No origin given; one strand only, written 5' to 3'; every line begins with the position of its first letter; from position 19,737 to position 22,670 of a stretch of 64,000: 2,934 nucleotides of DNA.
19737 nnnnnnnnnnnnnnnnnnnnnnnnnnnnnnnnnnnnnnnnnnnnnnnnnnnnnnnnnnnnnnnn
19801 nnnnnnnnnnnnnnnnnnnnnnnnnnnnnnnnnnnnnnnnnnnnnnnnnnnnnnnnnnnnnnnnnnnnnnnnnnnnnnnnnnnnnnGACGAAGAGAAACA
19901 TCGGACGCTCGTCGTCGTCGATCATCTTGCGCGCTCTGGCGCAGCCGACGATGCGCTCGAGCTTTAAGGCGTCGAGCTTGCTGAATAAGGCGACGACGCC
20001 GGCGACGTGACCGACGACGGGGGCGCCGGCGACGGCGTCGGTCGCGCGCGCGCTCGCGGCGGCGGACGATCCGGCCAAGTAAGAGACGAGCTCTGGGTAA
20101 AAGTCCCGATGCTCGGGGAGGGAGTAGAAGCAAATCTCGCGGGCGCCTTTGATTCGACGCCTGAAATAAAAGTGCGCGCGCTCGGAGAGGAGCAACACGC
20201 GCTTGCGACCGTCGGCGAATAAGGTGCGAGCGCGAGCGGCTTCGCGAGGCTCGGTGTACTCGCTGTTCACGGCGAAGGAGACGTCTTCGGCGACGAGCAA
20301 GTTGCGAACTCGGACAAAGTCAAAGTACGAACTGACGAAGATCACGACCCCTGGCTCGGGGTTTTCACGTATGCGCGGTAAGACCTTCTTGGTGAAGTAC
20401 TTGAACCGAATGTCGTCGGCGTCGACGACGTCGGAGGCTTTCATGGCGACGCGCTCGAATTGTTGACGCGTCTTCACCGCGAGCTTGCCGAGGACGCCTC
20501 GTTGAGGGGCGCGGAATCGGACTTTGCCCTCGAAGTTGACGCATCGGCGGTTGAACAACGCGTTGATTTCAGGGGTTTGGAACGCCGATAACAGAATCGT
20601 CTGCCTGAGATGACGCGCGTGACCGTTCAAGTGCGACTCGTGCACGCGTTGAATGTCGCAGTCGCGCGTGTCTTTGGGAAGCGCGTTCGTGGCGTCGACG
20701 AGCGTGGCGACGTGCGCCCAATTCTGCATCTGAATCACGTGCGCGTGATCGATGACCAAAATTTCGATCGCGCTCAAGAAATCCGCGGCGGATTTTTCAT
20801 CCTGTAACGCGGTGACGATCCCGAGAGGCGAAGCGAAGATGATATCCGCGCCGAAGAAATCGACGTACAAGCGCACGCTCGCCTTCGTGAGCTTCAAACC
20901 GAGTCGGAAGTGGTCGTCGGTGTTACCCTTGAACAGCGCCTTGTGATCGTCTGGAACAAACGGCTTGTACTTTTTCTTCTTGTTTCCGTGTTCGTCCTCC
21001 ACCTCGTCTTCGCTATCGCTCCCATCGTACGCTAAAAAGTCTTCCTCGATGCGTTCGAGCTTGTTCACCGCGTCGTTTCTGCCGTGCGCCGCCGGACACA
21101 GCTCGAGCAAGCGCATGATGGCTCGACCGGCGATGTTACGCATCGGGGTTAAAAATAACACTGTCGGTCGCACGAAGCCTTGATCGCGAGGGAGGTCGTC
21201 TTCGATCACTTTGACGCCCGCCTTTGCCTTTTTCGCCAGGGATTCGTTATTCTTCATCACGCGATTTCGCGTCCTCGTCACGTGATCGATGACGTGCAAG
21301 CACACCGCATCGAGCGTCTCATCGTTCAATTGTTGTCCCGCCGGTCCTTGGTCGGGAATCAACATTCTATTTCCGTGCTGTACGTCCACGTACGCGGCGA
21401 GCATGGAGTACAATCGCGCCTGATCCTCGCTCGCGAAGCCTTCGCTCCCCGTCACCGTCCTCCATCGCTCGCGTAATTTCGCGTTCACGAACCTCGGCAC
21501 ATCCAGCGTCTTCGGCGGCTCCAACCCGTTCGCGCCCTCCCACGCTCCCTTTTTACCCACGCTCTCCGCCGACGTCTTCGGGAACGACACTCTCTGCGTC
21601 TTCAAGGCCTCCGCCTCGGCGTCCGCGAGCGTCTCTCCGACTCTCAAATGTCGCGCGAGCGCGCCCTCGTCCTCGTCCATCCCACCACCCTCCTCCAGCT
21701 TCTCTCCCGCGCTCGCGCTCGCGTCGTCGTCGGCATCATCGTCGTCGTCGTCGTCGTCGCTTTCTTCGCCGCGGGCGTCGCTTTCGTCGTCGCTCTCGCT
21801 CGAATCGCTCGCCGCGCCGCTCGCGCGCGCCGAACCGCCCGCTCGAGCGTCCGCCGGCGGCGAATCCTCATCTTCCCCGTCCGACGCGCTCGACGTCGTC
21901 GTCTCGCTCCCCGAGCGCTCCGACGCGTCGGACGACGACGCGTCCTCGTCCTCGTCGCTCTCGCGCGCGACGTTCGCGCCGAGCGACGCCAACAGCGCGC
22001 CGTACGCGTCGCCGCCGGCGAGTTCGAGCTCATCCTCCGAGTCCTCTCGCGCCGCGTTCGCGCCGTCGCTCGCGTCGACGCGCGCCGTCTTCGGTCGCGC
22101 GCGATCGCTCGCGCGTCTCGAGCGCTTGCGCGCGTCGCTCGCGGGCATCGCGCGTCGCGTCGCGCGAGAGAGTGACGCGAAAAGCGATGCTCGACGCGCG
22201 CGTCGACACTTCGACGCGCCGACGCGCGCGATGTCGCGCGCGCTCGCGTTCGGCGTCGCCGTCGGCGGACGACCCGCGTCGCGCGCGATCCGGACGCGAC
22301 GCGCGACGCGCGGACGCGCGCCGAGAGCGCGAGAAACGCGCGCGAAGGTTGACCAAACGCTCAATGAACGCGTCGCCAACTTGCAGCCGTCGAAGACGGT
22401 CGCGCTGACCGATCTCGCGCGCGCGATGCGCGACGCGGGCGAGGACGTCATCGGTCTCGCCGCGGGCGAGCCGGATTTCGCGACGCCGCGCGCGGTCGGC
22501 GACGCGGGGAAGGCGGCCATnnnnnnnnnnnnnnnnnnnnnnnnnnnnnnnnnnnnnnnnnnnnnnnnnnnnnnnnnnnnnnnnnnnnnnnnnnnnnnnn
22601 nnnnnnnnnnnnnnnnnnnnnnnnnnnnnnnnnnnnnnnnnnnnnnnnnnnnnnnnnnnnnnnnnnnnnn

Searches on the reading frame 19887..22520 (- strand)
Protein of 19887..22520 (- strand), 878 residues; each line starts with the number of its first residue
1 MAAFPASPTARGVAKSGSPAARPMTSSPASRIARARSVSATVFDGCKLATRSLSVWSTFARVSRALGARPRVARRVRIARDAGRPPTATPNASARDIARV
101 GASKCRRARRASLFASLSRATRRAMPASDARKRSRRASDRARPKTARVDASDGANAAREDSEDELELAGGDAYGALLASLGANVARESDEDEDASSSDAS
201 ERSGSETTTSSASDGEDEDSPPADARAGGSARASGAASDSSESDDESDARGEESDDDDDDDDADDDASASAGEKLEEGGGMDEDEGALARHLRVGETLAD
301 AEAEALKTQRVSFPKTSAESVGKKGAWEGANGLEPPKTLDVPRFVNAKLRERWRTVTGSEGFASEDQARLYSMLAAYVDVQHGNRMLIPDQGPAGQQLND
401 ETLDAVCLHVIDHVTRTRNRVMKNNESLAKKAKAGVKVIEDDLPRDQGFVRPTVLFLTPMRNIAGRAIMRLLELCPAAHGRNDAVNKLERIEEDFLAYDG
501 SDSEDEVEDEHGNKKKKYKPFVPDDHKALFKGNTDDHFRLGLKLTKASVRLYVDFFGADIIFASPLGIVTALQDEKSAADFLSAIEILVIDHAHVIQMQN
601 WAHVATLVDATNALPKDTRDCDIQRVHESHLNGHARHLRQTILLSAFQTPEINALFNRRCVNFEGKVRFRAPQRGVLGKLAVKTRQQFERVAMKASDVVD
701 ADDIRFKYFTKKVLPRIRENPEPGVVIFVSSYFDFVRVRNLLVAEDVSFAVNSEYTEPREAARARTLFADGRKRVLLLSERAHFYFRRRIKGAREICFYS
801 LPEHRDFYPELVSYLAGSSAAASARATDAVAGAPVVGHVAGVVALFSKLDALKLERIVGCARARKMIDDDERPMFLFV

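Call 26: search_protein_families(library=pfam, proteins=[window:19887-22520:-], max_evalue=0.001)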
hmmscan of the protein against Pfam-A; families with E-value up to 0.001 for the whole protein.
window:19887-22520:- (878 aa): 2 families
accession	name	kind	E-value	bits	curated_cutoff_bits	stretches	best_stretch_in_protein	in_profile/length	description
PF22916.2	UTP25_NTPase-like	-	6.3e-88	295.1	27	1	398-667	13-266/266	UTP25, NTP hydrolase-like domain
PF06862.17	Utp25_C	-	8.4e-52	176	32.8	1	677-876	2-189/190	Utp25, C-terminal domain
